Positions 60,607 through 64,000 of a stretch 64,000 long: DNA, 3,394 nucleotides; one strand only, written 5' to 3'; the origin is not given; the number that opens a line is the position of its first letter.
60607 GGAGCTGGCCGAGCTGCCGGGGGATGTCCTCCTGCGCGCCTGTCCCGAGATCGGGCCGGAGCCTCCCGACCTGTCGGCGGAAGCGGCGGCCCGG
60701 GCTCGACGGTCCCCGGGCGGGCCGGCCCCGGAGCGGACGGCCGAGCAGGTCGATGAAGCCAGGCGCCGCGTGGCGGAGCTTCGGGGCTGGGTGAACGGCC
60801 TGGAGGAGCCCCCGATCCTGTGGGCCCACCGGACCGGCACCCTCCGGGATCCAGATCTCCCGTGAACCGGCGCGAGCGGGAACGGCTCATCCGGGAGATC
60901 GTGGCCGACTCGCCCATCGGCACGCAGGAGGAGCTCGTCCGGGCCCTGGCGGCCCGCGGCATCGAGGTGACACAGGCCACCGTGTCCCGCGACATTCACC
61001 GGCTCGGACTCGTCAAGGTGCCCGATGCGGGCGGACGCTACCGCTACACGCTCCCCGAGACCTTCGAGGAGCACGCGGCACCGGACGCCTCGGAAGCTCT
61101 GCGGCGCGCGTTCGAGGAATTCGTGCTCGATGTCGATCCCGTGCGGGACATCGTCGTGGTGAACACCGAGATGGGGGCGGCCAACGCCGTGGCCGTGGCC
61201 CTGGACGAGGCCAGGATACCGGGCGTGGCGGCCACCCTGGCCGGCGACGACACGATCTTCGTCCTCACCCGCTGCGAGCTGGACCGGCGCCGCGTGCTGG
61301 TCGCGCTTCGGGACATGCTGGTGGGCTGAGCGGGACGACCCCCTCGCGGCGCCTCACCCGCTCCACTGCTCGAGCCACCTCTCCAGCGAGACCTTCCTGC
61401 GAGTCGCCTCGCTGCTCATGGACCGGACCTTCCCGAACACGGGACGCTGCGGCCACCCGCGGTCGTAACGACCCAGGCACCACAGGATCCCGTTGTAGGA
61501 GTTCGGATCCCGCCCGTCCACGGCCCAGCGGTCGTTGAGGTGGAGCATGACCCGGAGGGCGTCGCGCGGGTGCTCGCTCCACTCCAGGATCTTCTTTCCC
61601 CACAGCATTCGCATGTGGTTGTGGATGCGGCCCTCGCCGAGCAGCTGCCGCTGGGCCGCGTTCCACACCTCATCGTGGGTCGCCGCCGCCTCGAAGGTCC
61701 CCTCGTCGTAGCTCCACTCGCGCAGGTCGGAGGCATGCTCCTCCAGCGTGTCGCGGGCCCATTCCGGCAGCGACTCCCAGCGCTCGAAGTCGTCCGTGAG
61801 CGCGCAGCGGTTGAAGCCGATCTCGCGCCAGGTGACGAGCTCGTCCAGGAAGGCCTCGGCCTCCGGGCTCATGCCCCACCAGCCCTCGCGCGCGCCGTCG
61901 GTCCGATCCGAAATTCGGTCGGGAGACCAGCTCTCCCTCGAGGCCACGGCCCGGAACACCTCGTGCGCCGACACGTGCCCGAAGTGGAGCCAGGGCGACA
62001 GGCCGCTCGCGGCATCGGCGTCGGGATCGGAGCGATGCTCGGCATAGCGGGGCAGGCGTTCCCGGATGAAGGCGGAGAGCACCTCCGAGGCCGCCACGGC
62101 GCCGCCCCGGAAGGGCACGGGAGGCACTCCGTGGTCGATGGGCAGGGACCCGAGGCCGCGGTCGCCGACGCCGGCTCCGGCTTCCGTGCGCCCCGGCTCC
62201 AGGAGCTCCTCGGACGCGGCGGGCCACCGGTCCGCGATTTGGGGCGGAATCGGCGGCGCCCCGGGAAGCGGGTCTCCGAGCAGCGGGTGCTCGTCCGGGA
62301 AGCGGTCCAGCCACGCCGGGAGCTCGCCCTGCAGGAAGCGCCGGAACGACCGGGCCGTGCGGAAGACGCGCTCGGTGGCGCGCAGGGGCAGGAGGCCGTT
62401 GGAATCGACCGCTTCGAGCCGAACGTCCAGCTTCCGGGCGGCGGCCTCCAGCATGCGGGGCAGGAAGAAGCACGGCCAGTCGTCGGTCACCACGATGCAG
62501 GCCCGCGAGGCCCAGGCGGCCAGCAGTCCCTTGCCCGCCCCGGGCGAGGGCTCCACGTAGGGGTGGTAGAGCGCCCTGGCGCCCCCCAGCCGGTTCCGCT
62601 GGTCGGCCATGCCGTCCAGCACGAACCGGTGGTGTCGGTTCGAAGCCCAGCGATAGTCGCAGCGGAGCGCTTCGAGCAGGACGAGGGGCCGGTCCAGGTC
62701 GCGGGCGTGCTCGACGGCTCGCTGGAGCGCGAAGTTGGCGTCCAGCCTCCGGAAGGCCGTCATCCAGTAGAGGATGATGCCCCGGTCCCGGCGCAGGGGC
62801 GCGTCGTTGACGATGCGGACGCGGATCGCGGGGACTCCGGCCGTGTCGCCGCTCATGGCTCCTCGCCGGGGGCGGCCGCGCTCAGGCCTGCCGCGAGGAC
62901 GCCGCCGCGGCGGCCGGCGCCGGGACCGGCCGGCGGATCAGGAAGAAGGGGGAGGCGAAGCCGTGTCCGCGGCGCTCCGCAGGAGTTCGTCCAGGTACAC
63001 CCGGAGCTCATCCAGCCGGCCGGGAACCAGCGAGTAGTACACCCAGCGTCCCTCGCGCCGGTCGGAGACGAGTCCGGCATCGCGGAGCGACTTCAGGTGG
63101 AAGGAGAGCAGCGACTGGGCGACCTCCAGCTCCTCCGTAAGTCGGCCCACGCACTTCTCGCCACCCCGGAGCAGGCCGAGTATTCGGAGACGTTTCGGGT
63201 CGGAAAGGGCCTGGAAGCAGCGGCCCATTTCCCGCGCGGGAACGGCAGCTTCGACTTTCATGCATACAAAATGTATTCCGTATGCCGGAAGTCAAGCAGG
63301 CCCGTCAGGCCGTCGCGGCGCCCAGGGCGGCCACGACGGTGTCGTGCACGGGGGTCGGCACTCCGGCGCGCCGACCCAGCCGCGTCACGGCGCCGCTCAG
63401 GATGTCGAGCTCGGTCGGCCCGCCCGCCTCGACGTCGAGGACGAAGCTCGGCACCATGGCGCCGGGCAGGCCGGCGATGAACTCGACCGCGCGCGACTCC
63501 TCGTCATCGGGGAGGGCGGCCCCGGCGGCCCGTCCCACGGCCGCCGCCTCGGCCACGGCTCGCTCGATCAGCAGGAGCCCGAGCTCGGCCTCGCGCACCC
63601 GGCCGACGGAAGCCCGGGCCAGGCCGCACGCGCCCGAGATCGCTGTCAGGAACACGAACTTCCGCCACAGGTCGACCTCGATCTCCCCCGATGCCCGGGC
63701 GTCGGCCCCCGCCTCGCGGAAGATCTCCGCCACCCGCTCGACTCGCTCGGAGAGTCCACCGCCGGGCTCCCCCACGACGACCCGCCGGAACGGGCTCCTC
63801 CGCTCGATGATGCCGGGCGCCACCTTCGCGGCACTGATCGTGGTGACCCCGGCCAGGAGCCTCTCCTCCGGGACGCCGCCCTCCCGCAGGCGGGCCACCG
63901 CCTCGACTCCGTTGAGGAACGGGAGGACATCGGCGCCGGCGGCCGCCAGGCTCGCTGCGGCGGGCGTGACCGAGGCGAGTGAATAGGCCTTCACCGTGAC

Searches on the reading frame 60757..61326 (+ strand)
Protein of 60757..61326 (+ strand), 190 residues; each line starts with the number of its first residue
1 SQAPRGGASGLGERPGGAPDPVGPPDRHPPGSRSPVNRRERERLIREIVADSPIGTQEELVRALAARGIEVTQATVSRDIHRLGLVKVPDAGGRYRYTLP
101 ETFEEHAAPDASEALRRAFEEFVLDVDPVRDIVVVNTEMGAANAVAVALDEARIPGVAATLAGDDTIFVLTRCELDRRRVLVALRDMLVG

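Call 63: search_protein_families(library=pfam, proteins=[window:60757-61326:+], max_evalue=0.00001)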
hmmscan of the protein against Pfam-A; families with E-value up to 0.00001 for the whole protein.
window:60757-61326:+ (190 aa): 2 families
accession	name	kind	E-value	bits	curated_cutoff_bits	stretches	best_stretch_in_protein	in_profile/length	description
PF01316.27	Arg_repressor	-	3.1e-24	84.9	27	1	36-101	1-66/70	Arginine repressor, DNA binding domain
PF02863.23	Arg_repressor_C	-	5e-18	65.1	25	1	119-181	1-63/68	Arginine repressor, C-terminal domain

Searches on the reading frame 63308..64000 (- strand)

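Call 63: search_protein_families(library=pfam, proteins=[window:63308-64000:-], max_evalue=0.00001)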
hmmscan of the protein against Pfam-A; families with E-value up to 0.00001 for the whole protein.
window:63308-64000:- (231 aa): 2 families
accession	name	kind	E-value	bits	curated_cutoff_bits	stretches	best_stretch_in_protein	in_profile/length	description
PF08546.17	ApbA_C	-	1.6e-25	90.3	22.7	1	107-228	2-123/125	Ketopantoate reductase PanE/ApbA C terminal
PF02558.23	ApbA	-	7.9e-10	39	22.2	1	1-78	72-147/150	Ketopantoate reductase PanE/ApbA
